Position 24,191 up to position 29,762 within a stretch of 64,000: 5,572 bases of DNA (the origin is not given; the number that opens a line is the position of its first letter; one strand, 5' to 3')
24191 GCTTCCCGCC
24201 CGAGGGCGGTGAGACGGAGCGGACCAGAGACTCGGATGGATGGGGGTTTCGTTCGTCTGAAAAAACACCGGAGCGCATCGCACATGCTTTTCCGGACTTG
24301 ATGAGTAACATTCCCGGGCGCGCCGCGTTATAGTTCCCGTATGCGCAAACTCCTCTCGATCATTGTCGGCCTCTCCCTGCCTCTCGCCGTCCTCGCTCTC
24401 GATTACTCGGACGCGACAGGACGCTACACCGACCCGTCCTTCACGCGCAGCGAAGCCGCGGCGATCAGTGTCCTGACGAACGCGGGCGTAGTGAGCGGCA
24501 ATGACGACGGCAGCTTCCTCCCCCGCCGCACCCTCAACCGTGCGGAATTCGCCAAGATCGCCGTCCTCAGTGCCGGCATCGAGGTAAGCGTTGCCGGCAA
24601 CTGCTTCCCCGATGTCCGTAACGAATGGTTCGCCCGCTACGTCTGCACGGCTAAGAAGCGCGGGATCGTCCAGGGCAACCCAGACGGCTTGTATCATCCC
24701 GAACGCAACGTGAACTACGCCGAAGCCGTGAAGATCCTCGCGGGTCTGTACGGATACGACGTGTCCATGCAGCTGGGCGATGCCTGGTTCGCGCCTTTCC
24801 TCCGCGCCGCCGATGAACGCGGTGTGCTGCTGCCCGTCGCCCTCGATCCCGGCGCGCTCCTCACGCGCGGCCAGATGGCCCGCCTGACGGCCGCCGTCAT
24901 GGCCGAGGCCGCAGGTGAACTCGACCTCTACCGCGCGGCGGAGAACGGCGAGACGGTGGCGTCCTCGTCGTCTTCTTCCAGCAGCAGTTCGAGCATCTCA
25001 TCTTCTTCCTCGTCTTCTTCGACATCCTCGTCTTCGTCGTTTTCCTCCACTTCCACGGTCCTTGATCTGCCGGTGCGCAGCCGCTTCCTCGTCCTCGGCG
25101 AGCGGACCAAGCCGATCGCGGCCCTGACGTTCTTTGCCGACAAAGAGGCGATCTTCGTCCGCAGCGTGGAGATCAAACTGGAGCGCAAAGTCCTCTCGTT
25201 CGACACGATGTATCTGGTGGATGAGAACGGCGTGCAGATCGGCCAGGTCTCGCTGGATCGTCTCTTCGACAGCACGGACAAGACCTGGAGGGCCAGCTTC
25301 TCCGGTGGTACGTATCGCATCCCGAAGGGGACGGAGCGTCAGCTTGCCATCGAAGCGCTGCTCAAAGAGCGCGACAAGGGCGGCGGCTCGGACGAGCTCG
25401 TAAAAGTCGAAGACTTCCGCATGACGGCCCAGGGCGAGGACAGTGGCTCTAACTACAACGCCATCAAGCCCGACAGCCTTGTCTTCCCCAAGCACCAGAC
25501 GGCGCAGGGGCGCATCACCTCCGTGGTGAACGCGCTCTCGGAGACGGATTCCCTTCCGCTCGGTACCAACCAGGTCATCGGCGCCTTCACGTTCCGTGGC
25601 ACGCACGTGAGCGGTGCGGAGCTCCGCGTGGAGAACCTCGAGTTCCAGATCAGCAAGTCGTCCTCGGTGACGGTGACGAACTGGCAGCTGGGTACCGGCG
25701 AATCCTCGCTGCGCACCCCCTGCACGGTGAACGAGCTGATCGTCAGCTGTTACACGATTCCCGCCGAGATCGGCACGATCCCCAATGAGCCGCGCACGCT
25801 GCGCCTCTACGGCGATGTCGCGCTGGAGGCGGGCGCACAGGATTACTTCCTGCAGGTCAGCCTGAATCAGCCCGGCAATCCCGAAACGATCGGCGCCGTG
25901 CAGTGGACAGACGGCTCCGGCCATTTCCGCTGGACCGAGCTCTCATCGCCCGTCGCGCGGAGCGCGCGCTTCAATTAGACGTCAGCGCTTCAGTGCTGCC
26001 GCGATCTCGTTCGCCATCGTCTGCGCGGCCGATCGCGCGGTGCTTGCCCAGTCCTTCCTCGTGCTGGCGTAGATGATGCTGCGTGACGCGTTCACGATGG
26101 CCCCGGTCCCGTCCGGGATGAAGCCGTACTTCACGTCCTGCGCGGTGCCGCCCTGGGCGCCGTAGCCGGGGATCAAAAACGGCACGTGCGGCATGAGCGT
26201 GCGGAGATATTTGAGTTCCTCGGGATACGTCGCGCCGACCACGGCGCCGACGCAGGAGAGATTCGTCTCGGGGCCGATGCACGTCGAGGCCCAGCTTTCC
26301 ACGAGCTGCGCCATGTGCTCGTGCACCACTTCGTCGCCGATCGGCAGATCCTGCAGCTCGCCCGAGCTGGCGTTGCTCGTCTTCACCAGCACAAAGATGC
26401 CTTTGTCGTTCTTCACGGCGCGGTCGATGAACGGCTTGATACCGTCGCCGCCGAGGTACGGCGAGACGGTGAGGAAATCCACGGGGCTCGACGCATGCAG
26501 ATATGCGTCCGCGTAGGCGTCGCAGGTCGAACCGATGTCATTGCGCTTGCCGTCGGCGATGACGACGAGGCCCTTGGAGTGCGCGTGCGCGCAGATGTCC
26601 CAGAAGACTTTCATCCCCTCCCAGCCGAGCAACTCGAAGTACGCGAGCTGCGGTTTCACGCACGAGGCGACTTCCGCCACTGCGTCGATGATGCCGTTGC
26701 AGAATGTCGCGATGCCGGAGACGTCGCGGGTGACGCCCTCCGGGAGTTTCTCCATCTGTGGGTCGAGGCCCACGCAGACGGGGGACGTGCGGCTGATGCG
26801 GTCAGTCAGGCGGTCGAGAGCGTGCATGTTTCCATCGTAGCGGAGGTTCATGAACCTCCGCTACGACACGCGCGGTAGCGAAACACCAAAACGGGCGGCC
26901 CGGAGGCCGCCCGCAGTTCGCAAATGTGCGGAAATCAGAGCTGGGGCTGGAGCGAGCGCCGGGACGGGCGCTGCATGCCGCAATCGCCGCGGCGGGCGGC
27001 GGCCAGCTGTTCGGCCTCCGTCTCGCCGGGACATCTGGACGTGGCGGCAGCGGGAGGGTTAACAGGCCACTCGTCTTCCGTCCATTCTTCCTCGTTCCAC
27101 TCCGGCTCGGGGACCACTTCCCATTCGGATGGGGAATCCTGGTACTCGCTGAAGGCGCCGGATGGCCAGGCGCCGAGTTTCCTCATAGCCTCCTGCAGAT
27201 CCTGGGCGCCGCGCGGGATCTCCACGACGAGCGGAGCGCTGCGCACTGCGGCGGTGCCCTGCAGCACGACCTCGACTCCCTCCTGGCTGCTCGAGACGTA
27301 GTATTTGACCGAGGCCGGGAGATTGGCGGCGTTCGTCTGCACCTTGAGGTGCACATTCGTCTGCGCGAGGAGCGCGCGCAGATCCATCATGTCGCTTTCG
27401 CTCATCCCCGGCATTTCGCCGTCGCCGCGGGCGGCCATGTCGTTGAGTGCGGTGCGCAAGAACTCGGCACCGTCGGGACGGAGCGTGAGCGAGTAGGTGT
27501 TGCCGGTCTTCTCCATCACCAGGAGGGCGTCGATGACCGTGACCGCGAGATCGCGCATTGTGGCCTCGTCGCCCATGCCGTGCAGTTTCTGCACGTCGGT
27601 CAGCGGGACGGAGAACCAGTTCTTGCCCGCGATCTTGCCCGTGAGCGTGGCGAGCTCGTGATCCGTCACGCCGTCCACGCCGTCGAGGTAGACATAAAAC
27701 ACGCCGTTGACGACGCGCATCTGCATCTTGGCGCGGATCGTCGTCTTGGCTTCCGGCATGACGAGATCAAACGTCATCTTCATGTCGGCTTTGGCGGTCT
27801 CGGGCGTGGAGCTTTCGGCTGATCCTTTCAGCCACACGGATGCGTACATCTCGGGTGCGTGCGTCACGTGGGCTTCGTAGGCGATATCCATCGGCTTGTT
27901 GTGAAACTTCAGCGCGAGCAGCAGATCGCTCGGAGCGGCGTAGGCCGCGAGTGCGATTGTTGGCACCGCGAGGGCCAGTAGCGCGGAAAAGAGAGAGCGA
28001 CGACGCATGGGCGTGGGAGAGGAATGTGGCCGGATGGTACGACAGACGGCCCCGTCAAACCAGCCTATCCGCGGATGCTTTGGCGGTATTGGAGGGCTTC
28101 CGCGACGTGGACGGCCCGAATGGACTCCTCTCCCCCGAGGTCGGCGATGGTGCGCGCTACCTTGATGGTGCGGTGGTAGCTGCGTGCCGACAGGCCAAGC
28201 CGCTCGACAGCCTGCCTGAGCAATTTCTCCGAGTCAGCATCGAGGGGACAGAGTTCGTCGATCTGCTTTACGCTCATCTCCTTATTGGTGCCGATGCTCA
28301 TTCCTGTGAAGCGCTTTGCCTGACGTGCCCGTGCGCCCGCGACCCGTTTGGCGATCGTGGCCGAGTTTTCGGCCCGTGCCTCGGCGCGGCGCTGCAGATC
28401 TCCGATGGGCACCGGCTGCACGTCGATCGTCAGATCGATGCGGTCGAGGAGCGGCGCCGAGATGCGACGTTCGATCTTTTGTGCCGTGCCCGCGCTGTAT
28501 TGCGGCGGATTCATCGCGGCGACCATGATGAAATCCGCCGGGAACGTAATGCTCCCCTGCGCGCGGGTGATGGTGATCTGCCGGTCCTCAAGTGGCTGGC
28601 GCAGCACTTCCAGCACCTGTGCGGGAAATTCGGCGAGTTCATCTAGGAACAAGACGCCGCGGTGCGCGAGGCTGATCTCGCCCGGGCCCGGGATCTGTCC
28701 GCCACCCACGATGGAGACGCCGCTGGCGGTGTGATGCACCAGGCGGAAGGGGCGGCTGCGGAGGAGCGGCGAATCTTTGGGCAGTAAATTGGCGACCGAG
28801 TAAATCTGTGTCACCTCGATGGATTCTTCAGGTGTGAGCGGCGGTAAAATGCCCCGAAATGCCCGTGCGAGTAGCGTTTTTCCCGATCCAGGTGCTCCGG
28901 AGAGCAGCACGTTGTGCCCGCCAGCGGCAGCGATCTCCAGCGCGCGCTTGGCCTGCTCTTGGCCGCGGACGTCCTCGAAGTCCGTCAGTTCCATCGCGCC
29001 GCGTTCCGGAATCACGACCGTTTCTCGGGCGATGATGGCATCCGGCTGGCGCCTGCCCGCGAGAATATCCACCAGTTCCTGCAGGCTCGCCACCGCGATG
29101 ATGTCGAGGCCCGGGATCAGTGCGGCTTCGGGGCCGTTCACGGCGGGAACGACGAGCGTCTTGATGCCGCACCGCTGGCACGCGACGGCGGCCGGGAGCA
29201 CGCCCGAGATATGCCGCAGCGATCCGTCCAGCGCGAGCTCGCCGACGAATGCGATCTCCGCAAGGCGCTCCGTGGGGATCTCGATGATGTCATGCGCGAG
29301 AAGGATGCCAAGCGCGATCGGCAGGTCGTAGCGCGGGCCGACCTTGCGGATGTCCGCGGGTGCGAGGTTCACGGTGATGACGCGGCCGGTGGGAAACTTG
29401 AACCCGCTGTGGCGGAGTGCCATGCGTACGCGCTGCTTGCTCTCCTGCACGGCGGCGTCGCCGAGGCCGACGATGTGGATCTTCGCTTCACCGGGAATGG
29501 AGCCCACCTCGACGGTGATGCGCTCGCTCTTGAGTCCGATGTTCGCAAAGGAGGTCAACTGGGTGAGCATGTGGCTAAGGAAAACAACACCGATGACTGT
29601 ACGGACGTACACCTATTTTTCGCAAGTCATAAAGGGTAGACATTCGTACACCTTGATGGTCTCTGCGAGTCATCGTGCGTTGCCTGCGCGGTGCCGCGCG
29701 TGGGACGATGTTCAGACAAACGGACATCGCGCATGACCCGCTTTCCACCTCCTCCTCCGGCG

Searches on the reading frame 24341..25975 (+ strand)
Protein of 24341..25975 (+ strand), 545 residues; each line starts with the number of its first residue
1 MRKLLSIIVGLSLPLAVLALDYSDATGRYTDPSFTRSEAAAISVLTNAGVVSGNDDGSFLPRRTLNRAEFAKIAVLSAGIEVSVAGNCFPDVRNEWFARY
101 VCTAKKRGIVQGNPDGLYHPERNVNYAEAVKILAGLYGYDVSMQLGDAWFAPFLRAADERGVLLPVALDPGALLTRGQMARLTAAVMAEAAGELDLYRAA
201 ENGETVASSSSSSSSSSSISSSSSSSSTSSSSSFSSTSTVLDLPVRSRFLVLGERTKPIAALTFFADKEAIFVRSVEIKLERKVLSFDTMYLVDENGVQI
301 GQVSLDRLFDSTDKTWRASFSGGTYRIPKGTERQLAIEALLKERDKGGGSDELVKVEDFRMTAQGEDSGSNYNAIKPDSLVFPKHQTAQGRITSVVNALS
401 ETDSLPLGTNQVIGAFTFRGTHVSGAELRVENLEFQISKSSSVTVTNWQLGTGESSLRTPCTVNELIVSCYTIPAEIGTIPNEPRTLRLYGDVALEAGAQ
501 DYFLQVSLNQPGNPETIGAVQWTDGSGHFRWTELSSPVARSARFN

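Call 86: search_protein_families(library=pfam, proteins=[window:24341-25975:+], max_evalue=0.00001)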
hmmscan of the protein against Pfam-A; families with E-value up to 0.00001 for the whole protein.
window:24341-25975:+ (545 aa): 1 family
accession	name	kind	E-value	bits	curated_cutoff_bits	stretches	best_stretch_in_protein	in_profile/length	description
PF00395.25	SLH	-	6.1e-21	74.6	20.8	2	89-129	2-43/44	S-layer homology domain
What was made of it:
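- On S-layer / SLH proteins: A separate SLH protein exists at 24341-25978 (call 86).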

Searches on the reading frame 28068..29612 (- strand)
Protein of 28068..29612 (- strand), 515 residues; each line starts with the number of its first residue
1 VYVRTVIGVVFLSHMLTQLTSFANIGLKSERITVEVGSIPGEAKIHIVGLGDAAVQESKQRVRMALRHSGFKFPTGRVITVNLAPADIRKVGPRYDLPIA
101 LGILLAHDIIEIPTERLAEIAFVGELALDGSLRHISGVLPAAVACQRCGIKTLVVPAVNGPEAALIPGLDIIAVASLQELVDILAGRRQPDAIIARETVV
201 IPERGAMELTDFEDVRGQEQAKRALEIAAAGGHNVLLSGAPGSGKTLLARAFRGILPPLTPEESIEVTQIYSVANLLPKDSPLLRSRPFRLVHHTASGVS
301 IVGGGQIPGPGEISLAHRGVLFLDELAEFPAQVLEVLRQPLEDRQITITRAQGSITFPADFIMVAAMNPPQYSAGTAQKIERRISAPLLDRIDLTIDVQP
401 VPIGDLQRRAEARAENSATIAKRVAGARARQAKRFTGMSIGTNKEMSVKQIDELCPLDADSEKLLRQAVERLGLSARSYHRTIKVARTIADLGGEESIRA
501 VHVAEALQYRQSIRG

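Call 86: search_protein_families(library=pfam, proteins=[window:28068-29612:-], max_evalue=0.00001)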
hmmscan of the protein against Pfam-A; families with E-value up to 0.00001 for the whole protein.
window:28068-29612:- (515 aa): 8 families
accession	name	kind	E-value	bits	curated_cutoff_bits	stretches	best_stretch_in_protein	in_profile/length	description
PF01078.27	Mg_chelatase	-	1.8e-75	253.4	20.3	1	211-402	1-203/207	Magnesium chelatase, subunit ChlI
PF13541.12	ChlI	-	3.6e-39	133.8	27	1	34-159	1-121/121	Subunit ChlI of Mg-chelatase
PF13335.12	Mg_chelatase_C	-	9e-33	113.2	26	1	415-510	2-94/94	Magnesium chelatase, subunit ChlI C-terminal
PF07728.20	AAA_5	-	2.5e-10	40.9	22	1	234-384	1-131/139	AAA domain (dynein-related subfamily)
PF00493.29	MCM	-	2.9e-08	33.6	23.3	1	311-396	115-202/224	MCM P-loop domain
PF00158.32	Sigma54_activat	-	3.9e-08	33.6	20.2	1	220-370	10-144/168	Sigma-54 interaction domain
PF05362.19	Lon_C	-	7.9e-07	29.3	21.1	1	26-180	37-198/205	Lon protease (S16) C-terminal proteolytic domain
PF05496.18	RuvB_N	-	9.4e-07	29.2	27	0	314-394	81-155/159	Holliday junction DNA helicase RuvB P-loop domain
